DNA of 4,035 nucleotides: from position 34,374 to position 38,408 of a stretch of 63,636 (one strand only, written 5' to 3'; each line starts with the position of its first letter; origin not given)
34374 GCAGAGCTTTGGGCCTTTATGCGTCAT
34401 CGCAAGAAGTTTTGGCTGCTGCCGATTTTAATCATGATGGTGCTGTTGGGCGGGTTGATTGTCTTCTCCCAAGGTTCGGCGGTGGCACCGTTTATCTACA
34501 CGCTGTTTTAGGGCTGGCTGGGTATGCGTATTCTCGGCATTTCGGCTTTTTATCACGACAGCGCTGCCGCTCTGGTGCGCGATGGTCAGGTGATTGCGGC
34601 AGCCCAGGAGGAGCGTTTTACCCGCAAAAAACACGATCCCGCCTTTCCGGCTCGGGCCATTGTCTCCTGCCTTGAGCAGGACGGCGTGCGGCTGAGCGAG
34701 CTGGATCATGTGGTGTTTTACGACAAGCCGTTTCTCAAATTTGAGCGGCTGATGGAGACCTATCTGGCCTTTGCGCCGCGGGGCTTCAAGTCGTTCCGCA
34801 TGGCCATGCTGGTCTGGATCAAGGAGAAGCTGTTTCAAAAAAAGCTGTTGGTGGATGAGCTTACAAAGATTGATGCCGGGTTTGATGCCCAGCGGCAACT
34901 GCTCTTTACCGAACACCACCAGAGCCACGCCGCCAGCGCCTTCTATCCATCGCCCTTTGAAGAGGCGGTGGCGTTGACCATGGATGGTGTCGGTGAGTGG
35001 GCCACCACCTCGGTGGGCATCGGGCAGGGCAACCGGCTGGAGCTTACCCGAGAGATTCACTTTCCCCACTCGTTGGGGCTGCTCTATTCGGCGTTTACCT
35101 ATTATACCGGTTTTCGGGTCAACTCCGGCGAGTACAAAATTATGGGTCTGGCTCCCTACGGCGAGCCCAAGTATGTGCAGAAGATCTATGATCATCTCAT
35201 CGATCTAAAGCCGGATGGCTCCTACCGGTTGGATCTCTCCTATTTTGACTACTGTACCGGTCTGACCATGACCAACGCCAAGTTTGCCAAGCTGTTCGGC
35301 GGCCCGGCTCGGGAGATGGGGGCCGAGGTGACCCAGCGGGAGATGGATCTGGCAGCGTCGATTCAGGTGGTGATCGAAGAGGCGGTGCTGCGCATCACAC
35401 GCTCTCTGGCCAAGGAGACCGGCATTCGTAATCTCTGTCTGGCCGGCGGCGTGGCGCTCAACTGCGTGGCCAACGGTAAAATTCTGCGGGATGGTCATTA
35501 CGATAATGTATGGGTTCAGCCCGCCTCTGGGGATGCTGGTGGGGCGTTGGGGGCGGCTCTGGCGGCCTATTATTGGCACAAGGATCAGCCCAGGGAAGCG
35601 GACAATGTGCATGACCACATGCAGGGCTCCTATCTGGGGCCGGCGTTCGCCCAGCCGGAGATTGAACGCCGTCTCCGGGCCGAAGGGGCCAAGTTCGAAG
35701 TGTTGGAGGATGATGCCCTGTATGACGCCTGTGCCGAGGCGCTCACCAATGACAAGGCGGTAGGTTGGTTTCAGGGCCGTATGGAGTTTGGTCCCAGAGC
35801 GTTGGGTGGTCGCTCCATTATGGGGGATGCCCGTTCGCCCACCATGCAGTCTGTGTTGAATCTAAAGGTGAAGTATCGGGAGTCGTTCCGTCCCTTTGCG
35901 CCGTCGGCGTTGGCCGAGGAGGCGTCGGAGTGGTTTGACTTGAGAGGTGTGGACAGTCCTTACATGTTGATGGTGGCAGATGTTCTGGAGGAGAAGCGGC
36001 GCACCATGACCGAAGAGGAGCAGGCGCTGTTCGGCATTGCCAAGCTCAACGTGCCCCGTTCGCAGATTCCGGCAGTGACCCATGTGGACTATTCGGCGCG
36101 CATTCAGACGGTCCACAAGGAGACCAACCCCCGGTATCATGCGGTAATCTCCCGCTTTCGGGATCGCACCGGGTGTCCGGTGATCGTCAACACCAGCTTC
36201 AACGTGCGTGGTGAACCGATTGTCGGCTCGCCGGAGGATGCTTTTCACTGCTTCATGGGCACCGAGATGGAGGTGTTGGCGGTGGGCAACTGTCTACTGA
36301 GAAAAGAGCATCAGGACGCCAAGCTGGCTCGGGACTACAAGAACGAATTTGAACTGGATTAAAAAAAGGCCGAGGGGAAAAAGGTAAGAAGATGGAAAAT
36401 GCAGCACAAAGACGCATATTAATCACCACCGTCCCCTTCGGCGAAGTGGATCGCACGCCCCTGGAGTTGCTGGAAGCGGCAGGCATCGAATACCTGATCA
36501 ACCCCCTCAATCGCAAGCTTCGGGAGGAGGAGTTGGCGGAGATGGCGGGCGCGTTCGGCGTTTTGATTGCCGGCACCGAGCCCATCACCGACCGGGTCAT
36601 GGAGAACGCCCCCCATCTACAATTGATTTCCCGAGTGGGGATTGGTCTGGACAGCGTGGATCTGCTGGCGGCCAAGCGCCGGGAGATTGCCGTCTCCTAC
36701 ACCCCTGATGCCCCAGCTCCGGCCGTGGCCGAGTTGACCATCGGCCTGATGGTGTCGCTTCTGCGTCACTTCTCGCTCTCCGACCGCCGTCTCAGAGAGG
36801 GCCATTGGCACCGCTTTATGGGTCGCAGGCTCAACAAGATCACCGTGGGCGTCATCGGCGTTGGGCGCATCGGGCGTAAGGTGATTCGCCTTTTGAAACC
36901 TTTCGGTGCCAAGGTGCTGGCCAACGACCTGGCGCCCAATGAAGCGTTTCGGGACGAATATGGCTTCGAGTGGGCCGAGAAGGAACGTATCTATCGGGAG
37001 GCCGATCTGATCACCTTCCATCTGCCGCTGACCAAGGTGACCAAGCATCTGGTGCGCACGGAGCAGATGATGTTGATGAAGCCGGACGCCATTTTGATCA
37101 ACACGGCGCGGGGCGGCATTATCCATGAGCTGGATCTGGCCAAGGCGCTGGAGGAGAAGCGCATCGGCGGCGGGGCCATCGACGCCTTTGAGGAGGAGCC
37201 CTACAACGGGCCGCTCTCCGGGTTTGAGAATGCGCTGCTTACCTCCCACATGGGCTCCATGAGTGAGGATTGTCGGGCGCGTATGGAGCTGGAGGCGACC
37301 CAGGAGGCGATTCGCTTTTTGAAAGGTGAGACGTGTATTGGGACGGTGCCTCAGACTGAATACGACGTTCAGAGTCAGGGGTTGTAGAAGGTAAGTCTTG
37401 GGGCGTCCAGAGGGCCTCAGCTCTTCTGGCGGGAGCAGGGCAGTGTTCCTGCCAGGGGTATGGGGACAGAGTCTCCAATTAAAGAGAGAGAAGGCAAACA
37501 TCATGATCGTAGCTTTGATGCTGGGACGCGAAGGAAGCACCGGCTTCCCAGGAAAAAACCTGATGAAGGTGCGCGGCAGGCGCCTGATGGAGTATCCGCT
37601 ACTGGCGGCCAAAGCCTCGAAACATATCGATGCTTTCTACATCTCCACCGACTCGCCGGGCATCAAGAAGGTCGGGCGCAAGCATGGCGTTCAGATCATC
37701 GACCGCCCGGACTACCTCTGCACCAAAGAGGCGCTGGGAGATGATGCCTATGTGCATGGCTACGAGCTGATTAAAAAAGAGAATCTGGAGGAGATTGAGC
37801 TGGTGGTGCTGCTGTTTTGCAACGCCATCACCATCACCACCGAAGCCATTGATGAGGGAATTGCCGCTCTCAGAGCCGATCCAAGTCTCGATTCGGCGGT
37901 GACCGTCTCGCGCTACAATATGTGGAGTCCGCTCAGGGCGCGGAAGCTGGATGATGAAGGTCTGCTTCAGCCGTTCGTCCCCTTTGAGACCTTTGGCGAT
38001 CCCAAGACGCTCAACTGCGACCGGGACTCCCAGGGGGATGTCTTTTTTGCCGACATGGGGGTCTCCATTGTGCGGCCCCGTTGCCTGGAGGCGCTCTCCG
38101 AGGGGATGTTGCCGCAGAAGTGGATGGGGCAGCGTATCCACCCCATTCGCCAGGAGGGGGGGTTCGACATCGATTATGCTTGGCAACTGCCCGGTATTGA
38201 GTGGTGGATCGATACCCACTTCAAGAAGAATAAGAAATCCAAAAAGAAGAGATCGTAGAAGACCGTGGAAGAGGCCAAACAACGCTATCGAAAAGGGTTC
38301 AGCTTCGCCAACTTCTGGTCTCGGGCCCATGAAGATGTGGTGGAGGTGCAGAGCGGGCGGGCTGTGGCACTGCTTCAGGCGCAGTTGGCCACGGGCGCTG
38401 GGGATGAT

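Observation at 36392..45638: Tightly packed operon that looks like a pathway for an unrecognised CMP-activated, possibly branched-chain sugar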

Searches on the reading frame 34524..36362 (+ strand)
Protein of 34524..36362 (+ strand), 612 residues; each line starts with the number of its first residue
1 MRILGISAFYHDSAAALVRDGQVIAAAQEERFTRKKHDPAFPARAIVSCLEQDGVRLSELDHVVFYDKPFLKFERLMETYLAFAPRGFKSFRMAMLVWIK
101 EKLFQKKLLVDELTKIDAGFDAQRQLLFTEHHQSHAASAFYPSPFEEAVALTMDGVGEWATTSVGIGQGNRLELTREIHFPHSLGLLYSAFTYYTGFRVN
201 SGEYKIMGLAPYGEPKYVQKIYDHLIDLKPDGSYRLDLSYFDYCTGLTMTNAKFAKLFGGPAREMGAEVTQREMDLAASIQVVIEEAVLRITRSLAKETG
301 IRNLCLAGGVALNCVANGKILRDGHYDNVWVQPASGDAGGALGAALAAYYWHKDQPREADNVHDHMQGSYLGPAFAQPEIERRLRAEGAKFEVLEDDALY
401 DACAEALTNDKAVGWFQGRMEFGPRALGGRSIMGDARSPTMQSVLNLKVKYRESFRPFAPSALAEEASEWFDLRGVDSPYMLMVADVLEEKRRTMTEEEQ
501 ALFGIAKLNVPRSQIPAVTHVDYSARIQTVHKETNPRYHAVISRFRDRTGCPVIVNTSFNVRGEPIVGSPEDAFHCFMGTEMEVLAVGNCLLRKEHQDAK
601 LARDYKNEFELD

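Call 7: search_protein_families(library=pfam, proteins=[window:34524-36362:+])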
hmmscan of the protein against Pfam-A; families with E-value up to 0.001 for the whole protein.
window:34524-36362:+ (612 aa): 2 families
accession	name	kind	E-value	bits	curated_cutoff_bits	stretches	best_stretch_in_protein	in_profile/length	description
PF02543.21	Carbam_trans_N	-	2e-109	366.6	24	1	2-346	1-346/346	Carbamoyltransferase N-terminus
PF16861.10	Carbam_trans_C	-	2.4e-71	239.2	27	1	404-594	1-170/170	Carbamoyltransferase C-terminus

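Call 62: search_protein_families(library=ncbifam, proteins=[window:34524-36362:+], max_evalue=1e-10)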
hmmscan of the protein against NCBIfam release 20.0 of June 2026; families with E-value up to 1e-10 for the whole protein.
window:34524-36362:+ (612 aa): 1 family
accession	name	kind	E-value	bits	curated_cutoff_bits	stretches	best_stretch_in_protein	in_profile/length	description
NF041651.1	nodul_NodU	equivalog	2.6e-46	158.5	1000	1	271-580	268-541/556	nodulation protein NodU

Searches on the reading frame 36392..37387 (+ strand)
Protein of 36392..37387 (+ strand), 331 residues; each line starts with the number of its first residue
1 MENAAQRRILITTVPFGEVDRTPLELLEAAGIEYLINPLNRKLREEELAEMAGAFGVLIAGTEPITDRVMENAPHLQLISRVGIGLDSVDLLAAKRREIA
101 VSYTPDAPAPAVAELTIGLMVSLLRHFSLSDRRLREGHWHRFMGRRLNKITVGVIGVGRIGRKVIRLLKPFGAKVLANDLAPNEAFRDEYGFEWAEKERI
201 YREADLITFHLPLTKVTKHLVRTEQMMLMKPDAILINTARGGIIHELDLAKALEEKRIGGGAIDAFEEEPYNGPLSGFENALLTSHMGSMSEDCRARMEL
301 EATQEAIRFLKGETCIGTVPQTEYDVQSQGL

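Call 3: search_protein_families(library=pfam, proteins=[window:36392-37387:+])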
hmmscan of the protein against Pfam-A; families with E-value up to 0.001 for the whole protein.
window:36392-37387:+ (331 aa): 3 families
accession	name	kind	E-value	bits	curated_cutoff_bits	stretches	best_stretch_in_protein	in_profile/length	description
PF02826.25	2-Hacid_dh_C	-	1.2e-51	175.1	25.1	1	117-288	1-178/178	D-isomer specific 2-hydroxyacid dehydrogenase, NAD binding domain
PF00389.36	2-Hacid_dh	-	6.3e-23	81.4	24.6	1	21-319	9-133/134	D-isomer specific 2-hydroxyacid dehydrogenase, catalytic domain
PF00670.27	AdoHcyase_NAD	-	0.00023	21.8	27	1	152-250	26-119/162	S-adenosyl-L-homocysteine hydrolase, NAD binding domain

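Call 4: search_protein_families(library=ncbifam, proteins=[window:36392-37387:+])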
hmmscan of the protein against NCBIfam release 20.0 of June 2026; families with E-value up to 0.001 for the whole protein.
window:36392-37387:+ (331 aa): 24 families
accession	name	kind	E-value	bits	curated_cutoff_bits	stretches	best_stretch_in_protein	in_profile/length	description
TIGR01327.1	PGDH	equivalog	3.4e-63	214.2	454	1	41-319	27-310/525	phosphoglycerate dehydrogenase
NF009714.1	PRK13243.1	equivalog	7.7e-57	193.1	455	1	62-315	54-318/332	glyoxylate reductase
NF005069.0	PRK06487.1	equivalog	4.3e-44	150.9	448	1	43-315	37-316/320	2-hydroxyacid dehydrogenase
NF008759.0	PRK11790.1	equivalog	1.7e-42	145.6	404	1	14-319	15-326/410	phosphoglycerate dehydrogenase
NF006263.0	PRK08410.1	equivalog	8.3e-39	133.8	389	1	49-307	37-303/311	D-2-hydroxyacid dehydrogenase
NF011938.0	PRK15409.1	equivalog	1.1e-37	129.8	492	1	39-313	31-312/324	glyoxylate/hydroxypyruvate reductase GhrB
NF000492.1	vanH_gen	exception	3.7e-36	124.8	540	1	76-269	67-255/312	D-lactate dehydrogenase VanH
NF005750.0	PRK07574.1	equivalog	6.7e-36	124.1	329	1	65-301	104-348/386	NAD-dependent formate dehydrogenase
NF006374.0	PRK08605.1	subfamily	3.6e-34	118.3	356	1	40-269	32-266/332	D-lactate dehydrogenase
NF005387.0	PRK06932.1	equivalog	2.9e-33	115.2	492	1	56-272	46-266/314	2-hydroxyacid dehydrogenase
NF000371.1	vanH_Agroup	exception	1.2e-29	103.5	700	1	77-269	73-260/322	VanH-A/VanH-Pt family D-lactate dehydrogenase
NF000004.1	vanH-D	exception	1.3e-29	103.3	550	1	76-269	73-261/323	D-lactate dehydrogenase VanH-D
NF009127.0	PRK12480.1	equivalog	3.6e-29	101.8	579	1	78-269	72-264/330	D-lactate dehydrogenase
NF041369.1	Dhydh_Halo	equivalog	4.9e-29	101.5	400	1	78-299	58-284/305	D-2-hydroxyacid dehydrogenase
NF001309.0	PRK00257.1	equivalog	1.3e-28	100.1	434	1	67-313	50-281/379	4-phosphoerythronate dehydrogenase PdxB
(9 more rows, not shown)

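Call 44: search_solved_structures(query=window:36392-37387:+, max_evalue=1e-30)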
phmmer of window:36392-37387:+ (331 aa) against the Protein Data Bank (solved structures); distinct sequences matched with E-value up to 1e-30: 39.
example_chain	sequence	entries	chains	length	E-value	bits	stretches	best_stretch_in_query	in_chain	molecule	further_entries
1wwk_A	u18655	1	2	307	9.7e-60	205.8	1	22-312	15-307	phosphoglycerate dehydrogenase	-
5aov_A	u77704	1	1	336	3.3e-47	164.6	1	40-314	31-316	GLYOXYLATE REDUCTASE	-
2dbq_A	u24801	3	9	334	1.5e-45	159.2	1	60-314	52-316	Glyoxylate reductase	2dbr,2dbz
6plf_A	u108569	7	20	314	6.1e-44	153.9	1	26-317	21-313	D-3-phosphoglycerate dehydrogenase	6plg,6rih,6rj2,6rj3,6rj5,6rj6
7cvp_A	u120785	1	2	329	6.5e-44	153.8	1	25-317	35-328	D-3-phosphoglycerate dehydrogenase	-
6cwa_A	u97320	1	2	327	6.7e-44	153.8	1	25-317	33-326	D-3-phosphoglycerate dehydrogenase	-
2g76_A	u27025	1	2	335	7.3e-44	153.7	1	25-317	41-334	D-3-phosphoglycerate dehydrogenase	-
6bii_A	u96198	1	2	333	9.6e-44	153.3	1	50-314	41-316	Glyoxylate reductase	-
7dkm_A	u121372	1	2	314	9e-43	150.1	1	26-306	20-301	D-3-phosphoglycerate dehydrogenase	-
7ewh_A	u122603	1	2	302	1.4e-42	149.4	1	26-301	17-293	D-3-phosphoglycerate dehydrogenase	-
5n6c_A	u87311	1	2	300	1.6e-42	149.3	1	27-301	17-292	D-3-phosphoglycerate dehydrogenase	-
5z21_A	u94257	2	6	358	1.6e-39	139.4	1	46-322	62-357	D-lactate dehydrogenase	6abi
9whb_A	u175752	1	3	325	1.6e-38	136.2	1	62-313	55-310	3-phosphoglycerate dehydrogenase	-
1ygy_A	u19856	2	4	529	1.4e-37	133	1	39-313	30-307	D-3-phosphoglycerate dehydrogenase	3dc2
3ddn_A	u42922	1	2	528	1.4e-37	133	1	40-313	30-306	D-3-phosphoglycerate dehydrogenase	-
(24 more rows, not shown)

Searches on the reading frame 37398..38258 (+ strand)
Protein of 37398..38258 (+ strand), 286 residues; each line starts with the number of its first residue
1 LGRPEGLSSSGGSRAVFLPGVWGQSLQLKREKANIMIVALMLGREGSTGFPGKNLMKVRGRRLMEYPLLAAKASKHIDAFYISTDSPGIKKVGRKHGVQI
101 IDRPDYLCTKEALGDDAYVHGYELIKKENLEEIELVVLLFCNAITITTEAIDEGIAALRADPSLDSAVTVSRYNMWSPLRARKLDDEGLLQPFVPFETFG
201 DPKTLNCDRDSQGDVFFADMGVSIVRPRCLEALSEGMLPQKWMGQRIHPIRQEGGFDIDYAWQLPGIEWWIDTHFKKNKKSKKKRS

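Call 3: search_protein_families(library=pfam, proteins=[window:37398-38258:+])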
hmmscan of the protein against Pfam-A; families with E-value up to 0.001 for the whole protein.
window:37398-38258:+ (286 aa): 1 family
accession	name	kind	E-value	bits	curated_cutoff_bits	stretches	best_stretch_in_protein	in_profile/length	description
PF02348.25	CTP_transf_3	-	1.1e-10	42.1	22.6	1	39-103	2-66/217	Cytidylyltransferase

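Call 4: search_protein_families(library=ncbifam, proteins=[window:37398-38258:+])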
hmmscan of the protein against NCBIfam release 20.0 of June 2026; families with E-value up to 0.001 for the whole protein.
window:37398-38258:+ (286 aa): 4 families
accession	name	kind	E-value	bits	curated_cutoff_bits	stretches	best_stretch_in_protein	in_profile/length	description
TIGR03584.1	PseF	equivalog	1.2e-14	54.5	205.7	1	38-195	1-155/222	pseudaminic acid cytidylyltransferase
NF003950.0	PRK05450.1-3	subfamily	2.6e-09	36.8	234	1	40-172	6-131/248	3-deoxy-manno-octulosonate cytidylyltransferase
NF003952.0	PRK05450.1-5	subfamily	5.2e-06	25.8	193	1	43-170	9-128/250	3-deoxy-manno-octulosonate cytidylyltransferase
NF009905.0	PRK13368.1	subfamily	5.3e-06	26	255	1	40-164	6-120/243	3-deoxy-manno-octulosonate cytidylyltransferase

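Call 17: search_solved_structures(query=window:37398-38258:+, max_evalue=0.001)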
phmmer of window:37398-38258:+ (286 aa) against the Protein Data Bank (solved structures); distinct sequences matched with E-value up to 0.001: 5.
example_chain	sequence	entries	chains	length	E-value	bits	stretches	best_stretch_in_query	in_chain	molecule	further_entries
6ifd_A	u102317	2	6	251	1.3e-10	44.4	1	37-158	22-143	CMP-N-acetylneuraminate Synthetase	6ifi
1eyr_A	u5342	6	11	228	1.1e-08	38.1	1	34-126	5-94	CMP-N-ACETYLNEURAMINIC ACID SYNTHETASE | N-acylneuraminate cytidylyltransferase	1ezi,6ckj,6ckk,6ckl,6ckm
9ftb_A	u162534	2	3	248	5e-07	32.6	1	35-196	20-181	NeuA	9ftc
9t4z_A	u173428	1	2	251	6.4e-05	25.7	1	34-160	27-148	PpNeuA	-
1qwj_A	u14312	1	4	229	9.4e-05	25.2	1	37-119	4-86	cytidine monophospho-N-acetylneuraminic acid synthetase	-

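Call 67: search_solved_structures(query=window:37503-38258:+, max_evalue=0.01, show_alignments=2)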
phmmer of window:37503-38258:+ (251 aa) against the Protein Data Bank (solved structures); distinct sequences matched with E-value up to 0.01: 5.
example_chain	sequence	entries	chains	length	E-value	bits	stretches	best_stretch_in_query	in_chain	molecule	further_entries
6ifd_A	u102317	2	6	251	2.6e-10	43.5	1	3-123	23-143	CMP-N-acetylneuraminate Synthetase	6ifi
1eyr_A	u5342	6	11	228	1.8e-08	37.5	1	3-91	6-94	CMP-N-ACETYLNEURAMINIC ACID SYNTHETASE | N-acylneuraminate cytidylyltransferase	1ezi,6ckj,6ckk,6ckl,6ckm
9ftb_A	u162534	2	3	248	1.2e-06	31.5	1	2-161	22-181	NeuA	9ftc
1qwj_A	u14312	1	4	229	8.8e-05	25.4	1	2-84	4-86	cytidine monophospho-N-acetylneuraminic acid synthetase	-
9t4z_A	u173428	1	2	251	0.00027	23.8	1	2-125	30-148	PpNeuA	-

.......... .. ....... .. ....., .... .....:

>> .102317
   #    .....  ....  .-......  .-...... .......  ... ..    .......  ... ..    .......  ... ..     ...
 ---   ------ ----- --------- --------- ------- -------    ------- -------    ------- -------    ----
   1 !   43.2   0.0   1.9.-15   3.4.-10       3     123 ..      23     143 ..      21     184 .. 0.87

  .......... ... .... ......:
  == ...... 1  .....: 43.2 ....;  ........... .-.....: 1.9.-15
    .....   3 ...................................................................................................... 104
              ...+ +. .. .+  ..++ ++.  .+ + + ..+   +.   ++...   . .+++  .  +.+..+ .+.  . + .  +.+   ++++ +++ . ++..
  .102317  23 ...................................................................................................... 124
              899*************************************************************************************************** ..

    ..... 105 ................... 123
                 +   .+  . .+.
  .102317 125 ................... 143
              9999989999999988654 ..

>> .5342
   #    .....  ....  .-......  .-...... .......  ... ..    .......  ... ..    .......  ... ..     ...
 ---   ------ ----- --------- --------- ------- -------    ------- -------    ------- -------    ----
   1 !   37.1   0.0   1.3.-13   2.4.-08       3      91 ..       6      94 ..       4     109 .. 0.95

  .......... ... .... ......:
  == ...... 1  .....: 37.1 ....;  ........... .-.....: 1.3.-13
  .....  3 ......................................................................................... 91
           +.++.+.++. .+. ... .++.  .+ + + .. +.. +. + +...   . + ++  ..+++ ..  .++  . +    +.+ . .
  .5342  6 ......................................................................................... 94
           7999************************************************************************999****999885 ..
